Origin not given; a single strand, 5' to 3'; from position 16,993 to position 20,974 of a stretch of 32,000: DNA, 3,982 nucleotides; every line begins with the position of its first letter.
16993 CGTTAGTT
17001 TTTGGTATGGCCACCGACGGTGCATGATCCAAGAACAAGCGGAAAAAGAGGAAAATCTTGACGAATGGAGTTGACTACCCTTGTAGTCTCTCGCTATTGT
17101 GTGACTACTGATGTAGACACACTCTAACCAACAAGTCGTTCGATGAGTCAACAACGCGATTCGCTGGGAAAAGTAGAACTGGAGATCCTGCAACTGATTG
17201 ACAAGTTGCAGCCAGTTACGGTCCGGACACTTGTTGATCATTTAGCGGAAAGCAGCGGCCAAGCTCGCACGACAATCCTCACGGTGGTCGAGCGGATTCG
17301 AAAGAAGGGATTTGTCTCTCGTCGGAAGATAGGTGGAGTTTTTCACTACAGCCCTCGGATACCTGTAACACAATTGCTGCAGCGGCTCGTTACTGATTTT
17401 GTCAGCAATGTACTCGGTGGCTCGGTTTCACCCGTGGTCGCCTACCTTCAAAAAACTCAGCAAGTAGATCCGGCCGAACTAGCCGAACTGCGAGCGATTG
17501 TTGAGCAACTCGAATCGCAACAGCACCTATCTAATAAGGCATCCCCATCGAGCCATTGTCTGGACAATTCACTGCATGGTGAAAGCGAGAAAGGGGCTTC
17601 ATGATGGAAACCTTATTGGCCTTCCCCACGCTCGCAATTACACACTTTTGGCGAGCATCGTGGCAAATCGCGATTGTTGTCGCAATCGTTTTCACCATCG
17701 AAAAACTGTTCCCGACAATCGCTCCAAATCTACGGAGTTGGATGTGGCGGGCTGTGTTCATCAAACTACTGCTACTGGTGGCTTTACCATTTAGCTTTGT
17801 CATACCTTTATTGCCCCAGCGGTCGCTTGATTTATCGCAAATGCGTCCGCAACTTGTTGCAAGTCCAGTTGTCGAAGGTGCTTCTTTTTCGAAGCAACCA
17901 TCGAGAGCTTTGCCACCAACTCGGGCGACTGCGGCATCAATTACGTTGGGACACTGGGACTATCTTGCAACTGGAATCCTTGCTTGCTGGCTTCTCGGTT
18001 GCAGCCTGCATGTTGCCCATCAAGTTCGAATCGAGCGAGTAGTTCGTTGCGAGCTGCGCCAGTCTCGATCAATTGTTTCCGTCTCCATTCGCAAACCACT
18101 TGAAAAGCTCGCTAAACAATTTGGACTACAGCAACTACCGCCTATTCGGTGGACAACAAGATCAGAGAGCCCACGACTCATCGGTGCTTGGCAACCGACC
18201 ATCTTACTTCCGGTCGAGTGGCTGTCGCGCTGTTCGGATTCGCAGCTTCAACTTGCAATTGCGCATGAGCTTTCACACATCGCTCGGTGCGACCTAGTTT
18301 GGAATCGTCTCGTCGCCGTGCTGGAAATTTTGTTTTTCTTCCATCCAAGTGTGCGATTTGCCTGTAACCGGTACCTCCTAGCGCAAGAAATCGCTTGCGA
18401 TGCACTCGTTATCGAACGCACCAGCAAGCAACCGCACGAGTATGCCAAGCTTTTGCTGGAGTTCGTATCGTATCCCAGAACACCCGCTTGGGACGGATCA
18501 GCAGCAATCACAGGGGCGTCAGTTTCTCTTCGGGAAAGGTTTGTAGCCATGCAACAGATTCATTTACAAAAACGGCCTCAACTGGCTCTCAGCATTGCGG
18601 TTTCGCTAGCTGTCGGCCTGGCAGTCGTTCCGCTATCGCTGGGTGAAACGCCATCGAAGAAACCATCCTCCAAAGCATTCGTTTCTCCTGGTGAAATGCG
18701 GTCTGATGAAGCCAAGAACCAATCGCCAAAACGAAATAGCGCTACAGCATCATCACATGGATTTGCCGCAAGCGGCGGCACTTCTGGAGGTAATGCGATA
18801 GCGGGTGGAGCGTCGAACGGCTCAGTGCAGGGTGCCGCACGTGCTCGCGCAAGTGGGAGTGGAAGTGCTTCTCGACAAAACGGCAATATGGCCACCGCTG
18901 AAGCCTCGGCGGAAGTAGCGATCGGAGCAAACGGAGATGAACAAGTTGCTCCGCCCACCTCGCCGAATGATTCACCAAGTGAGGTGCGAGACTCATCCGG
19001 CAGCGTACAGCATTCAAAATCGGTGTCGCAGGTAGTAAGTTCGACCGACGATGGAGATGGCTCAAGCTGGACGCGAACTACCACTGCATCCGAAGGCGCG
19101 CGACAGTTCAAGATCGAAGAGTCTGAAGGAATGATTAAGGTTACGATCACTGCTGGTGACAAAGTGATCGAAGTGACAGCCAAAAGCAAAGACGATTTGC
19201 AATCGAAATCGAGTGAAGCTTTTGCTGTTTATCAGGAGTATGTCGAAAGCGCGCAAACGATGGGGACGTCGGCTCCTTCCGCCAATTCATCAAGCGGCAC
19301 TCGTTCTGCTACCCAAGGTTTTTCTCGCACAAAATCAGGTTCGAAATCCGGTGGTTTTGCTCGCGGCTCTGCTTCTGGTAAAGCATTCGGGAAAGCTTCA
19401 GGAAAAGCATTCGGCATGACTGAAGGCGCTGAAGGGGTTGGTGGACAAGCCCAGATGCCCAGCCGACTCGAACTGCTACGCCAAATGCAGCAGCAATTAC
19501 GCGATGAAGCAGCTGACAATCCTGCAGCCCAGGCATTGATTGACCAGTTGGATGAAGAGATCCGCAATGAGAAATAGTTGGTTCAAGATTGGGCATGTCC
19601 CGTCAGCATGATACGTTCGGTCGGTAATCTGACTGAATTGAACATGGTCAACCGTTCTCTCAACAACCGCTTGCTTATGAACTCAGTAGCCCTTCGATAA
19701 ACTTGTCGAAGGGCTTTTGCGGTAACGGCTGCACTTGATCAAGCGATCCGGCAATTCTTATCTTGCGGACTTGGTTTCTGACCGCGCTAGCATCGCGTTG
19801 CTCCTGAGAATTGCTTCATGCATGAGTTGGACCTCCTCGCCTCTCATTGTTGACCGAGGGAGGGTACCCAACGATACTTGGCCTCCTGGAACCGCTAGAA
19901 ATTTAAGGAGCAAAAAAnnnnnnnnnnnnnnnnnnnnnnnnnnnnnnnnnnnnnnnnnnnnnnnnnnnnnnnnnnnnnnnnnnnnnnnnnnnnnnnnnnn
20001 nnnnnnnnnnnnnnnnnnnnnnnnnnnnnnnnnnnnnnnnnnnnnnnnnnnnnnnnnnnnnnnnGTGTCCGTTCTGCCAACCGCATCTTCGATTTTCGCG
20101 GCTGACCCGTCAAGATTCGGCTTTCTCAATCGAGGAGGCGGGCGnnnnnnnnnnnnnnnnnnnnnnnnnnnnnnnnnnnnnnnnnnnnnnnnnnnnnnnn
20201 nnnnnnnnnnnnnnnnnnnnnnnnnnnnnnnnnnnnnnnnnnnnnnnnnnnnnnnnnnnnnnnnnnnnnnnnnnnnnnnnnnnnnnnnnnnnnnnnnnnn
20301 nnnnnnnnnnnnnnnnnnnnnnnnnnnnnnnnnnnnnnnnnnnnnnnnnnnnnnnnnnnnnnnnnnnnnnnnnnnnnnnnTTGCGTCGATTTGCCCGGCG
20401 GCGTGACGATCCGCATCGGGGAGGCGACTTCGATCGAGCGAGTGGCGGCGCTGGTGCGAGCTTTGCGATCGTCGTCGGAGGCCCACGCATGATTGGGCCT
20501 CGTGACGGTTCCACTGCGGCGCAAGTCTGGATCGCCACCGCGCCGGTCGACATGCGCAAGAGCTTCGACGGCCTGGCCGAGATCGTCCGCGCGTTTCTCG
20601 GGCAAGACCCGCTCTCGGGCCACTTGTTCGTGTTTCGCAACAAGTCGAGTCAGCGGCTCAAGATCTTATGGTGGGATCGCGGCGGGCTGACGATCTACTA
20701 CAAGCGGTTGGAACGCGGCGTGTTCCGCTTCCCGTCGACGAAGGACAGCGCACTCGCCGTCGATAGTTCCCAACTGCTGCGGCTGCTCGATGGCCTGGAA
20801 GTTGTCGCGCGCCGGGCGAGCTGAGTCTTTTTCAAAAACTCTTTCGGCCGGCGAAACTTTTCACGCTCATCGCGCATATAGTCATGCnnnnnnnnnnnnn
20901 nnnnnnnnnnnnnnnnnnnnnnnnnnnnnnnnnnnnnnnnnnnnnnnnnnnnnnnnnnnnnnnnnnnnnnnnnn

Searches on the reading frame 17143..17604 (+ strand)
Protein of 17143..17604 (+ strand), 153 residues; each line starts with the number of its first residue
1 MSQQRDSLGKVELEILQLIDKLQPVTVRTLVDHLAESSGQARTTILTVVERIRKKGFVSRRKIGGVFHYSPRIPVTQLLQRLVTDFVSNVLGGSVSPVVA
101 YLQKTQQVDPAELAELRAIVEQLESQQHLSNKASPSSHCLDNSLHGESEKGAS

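Call 95: search_protein_families(library=pfam, proteins=[window:17143-17604:+], max_evalue=1)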
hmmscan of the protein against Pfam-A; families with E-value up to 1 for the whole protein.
window:17143-17604:+ (153 aa): 9 families
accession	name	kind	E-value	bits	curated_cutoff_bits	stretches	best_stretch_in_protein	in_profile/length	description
PF03965.22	Penicillinase_R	-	2.6e-25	89.5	22.6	1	8-122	1-115/115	Penicillinase repressor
PF01047.28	MarR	-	0.00052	20.3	24.6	1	12-62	5-51/59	MarR family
PF01978.25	TrmB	-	0.0067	16.7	25.6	1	31-63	25-57/68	Sugar-specific transcriptional regulator TrmB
PF05402.18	PqqD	-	0.038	14.8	23.4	0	14-58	21-67/67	Coenzyme PQQ synthesis protein D (PqqD)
PF23130.1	IcmW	-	0.045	14.3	27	1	13-52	78-117/144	IcmW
PF05584.17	Sulfolobus_pRN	-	0.095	13.2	20.8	1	31-65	21-57/72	Sulfolobus plasmid regulatory protein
PF14357.11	DUF4404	-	0.099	13.7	27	1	102-145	12-54/83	Domain of unknown function (DUF4404)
PF21715.3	CggR_N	-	0.14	12.4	30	1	14-63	7-52/71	CggR N-terminal DNA binding domain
PF08220.18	HTH_DeoR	-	0.2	11.9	21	0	14-36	4-26/57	DeoR-like helix-turn-helix domain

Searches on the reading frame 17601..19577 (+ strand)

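Call 12: search_protein_families(library=pfam, proteins=[window:17601-19577:+], max_evalue=0.01)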
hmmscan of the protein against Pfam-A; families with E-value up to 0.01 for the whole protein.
window:17601-19577:+ (658 aa): 1 family
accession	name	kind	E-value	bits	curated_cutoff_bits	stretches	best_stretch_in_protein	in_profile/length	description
PF05569.17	Peptidase_M56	-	2.1e-42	145.7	31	1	16-314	3-293/296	BlaR1 peptidase M56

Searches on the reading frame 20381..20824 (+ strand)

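Call 12: search_protein_families(library=pfam, proteins=[window:20381-20824:+], max_evalue=0.01)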
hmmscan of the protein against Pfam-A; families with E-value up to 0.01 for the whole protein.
window:20381-20824:+ (147 aa): 1 family
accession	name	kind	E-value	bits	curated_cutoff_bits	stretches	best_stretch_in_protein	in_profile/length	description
PF05717.18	TnpB_IS66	-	4.4e-35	120.1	26.6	1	48-143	2-98/101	IS66 Orf2 like protein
